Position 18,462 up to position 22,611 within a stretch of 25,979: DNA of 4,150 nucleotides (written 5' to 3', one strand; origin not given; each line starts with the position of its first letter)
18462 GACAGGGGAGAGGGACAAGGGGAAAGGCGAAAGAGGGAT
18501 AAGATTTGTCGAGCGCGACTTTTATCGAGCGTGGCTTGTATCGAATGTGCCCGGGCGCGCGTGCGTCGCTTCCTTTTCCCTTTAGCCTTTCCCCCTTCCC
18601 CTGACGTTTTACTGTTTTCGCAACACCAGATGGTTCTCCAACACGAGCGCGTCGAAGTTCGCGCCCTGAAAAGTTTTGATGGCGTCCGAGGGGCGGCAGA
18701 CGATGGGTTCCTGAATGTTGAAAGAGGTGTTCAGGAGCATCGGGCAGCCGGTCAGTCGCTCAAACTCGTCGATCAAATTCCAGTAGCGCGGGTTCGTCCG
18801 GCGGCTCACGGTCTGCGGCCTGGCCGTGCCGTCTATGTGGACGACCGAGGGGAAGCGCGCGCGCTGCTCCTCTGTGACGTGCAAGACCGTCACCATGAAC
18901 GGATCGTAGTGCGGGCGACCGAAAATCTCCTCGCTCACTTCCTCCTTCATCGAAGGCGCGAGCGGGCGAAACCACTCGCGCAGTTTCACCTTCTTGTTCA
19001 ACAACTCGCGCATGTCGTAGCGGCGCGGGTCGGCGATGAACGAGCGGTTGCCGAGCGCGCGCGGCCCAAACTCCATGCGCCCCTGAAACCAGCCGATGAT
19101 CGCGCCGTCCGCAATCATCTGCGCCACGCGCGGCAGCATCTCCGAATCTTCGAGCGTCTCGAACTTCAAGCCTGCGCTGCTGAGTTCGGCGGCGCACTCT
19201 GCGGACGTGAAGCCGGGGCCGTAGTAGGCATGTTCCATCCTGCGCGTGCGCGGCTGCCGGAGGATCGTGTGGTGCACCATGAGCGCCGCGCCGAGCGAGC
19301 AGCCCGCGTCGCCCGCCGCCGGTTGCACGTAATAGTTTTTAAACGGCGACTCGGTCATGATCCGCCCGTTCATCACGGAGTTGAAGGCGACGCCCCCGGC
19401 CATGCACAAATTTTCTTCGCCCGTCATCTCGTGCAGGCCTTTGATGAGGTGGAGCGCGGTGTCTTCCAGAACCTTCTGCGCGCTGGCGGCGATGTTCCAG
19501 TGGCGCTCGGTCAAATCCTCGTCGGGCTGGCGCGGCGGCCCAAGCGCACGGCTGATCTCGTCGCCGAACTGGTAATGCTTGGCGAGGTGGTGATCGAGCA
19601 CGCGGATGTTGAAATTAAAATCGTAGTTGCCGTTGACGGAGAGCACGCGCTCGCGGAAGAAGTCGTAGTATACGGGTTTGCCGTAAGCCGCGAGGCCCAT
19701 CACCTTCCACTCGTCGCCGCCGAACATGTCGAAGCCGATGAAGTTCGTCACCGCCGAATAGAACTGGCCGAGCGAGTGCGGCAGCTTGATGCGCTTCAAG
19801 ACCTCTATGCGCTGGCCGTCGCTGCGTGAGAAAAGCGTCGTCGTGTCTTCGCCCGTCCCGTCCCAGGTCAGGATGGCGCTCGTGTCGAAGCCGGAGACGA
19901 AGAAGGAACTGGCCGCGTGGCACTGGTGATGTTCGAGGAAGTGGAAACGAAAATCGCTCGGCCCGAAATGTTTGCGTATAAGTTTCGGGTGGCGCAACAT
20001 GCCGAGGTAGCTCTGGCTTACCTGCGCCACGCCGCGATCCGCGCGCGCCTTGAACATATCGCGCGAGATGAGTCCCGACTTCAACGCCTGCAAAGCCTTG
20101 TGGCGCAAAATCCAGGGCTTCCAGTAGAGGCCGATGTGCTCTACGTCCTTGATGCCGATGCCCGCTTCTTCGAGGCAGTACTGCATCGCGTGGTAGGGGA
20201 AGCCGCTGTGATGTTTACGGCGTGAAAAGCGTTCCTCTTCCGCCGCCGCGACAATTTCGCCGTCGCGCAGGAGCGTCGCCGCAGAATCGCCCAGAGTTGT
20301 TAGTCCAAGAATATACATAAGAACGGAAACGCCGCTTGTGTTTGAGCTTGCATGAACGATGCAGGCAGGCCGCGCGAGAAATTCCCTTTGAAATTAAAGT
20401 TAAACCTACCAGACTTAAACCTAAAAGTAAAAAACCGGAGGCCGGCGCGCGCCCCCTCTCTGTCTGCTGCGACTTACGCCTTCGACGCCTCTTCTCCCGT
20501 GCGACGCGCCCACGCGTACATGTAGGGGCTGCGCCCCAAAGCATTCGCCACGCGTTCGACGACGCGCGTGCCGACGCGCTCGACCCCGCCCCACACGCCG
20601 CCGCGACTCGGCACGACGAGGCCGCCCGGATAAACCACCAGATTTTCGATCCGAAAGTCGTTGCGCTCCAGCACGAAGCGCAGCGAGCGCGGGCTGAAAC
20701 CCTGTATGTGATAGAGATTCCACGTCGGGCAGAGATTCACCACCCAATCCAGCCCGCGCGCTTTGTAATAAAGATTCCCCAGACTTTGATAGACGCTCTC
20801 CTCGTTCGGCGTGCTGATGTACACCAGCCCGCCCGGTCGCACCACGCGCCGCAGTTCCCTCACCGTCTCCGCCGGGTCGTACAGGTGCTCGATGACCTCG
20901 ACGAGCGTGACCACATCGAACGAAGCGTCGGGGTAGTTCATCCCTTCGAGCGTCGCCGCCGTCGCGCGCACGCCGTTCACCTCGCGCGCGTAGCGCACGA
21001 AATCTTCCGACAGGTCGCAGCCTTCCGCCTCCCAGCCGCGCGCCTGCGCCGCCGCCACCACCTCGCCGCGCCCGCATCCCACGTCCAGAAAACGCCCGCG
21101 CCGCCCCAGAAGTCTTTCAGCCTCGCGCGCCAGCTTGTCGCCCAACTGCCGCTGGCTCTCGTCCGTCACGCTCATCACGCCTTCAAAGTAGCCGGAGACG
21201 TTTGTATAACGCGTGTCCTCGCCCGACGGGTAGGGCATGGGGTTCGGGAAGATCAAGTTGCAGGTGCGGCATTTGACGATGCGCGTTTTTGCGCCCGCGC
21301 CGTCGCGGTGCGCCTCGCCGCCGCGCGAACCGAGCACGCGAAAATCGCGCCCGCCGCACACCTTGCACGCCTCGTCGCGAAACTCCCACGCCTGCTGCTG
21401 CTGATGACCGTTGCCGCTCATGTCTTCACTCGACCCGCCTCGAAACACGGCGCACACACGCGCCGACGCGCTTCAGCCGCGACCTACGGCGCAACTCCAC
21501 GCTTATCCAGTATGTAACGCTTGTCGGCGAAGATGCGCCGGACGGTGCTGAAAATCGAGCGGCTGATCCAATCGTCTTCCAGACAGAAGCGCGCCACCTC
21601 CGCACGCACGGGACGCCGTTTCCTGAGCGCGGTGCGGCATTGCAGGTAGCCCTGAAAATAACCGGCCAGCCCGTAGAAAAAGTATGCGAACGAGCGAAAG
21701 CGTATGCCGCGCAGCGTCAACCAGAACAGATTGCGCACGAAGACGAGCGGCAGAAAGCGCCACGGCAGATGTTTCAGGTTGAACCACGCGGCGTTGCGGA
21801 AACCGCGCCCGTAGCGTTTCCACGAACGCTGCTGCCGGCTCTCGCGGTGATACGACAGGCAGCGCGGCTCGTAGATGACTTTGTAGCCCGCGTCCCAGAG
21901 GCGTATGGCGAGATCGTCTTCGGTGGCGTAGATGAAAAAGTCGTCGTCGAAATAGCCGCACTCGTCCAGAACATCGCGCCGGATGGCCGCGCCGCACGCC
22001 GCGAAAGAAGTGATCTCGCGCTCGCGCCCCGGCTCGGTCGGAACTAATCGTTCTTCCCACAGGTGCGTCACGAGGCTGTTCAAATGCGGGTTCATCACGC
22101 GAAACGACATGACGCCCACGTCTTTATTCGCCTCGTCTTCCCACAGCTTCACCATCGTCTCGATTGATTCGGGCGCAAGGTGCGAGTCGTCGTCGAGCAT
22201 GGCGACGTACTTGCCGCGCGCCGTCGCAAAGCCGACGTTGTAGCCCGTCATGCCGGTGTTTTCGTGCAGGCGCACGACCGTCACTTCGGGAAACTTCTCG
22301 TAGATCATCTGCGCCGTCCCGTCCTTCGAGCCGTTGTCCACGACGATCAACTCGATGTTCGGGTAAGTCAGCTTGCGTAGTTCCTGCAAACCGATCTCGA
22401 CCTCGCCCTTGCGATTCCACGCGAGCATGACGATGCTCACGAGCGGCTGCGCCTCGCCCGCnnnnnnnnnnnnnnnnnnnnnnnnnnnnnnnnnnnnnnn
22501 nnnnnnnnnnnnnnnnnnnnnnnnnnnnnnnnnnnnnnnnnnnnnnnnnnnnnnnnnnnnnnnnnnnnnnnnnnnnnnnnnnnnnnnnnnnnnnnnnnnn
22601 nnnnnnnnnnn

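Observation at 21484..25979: HIT-like + HAD-IIB + CofD/YvcK-GT2: candidate uncharacterised activation and phospho-transfer module heading a glycan locus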

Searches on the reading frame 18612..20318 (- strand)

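Call 5: search_protein_families(library=pfam, proteins=[window:18612-20318:-], max_evalue=0.01)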
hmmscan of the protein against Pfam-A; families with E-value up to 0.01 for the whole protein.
window:18612-20318:- (569 aa): 2 families
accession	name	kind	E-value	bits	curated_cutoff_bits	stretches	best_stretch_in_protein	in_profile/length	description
PF16861.10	Carbam_trans_C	-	7.5e-68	227.8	27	1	399-566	1-169/170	Carbamoyltransferase C-terminus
PF02543.21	Carbam_trans_N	-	1.9e-53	182.6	24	1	3-346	2-346/346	Carbamoyltransferase N-terminus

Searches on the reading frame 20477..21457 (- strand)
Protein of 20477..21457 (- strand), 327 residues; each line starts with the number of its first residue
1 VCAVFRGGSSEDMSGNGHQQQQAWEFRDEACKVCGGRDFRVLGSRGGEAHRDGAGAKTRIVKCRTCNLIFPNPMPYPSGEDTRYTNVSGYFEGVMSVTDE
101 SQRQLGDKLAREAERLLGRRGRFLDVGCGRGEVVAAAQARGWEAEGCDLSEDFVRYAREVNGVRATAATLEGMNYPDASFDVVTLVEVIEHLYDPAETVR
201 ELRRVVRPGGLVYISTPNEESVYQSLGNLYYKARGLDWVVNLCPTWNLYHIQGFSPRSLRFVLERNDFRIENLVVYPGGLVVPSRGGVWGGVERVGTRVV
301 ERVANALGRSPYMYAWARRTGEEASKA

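Call 5: search_protein_families(library=pfam, proteins=[window:20477-21457:-], max_evalue=0.01)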
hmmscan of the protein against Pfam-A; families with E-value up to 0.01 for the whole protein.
window:20477-21457:- (327 aa): 9 families
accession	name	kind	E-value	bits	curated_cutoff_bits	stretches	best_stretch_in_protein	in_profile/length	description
PF13489.12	Methyltransf_23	-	2.8e-25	89.4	27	1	102-271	6-162/164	Methyltransferase domain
PF08241.18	Methyltransf_11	-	1.1e-21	77.7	21.2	1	124-214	1-95/95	Methyltransferase domain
PF13649.12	Methyltransf_25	-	4.7e-17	62.9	27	1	124-210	2-97/97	Methyltransferase domain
PF08242.18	Methyltransf_12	-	1.2e-15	58.4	30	1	124-211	1-97/98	Methyltransferase domain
PF13847.12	Methyltransf_31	-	6.2e-14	52.3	27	1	122-220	6-116/145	Methyltransferase domain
PF07021.18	MetW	-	6.5e-08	32.9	21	1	117-207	11-103/193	Methionine biosynthesis protein MetW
PF01209.24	Ubie_methyltran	-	1.6e-06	28.1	20.1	1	122-214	50-151/233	ubiE/COQ5 methyltransferase family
PF02353.26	CMAS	-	2.1e-05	24.5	27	1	90-216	35-166/273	Mycolic acid cyclopropane synthetase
PF03141.22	Methyltransf_29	-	0.00026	20.1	23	1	122-218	120-221/506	Putative S-adenosyl-L-methionine-dependent methyltransferase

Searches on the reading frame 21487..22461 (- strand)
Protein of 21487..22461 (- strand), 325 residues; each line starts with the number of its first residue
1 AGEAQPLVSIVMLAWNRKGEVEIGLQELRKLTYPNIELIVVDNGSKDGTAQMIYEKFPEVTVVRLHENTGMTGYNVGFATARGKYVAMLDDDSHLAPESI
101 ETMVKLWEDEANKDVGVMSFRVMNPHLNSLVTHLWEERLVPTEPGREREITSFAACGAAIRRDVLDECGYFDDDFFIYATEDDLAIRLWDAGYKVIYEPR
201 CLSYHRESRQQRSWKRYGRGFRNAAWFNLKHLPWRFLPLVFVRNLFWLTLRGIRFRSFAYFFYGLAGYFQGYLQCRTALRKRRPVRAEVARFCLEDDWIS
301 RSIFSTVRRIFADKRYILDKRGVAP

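Call 73: search_solved_structures(query=window:21487-22461:-, max_evalue=0.001)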
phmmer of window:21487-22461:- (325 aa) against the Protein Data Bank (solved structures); distinct sequences matched with E-value up to 0.001: 10.
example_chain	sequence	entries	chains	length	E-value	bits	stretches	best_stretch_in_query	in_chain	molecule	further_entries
2z87_A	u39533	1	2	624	3.3e-12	49.3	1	5-119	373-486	Chondroitin synthase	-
2z86_A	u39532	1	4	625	3.4e-12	49.2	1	5-119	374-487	Chondroitin synthase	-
8vh7_A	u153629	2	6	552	1.6e-08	37.1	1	3-107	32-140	Heparosan synthase B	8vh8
8viw_A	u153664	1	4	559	1.7e-08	37.1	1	3-107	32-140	Heparosan synthase B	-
6p61_A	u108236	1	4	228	2.9e-08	36.3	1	5-188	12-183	Glycosyltransferase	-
5hea_A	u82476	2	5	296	3.5e-08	36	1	6-137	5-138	Putative glycosyltransferase (GalT1)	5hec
9jma_A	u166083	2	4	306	1.7e-07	33.8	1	7-206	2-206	GalNAc(5)-diNAcBac-PP-undecaprenol beta-1,3-glucosyltransferase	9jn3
3bcv_A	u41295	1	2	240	0.00012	24.4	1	6-106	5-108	Putative glycosyltransferase protein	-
5tze_C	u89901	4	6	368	0.00016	24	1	9-124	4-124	Glycosyl transferase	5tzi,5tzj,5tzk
5tz8_A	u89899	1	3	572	0.00031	23.1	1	9-124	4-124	Glycosyl transferase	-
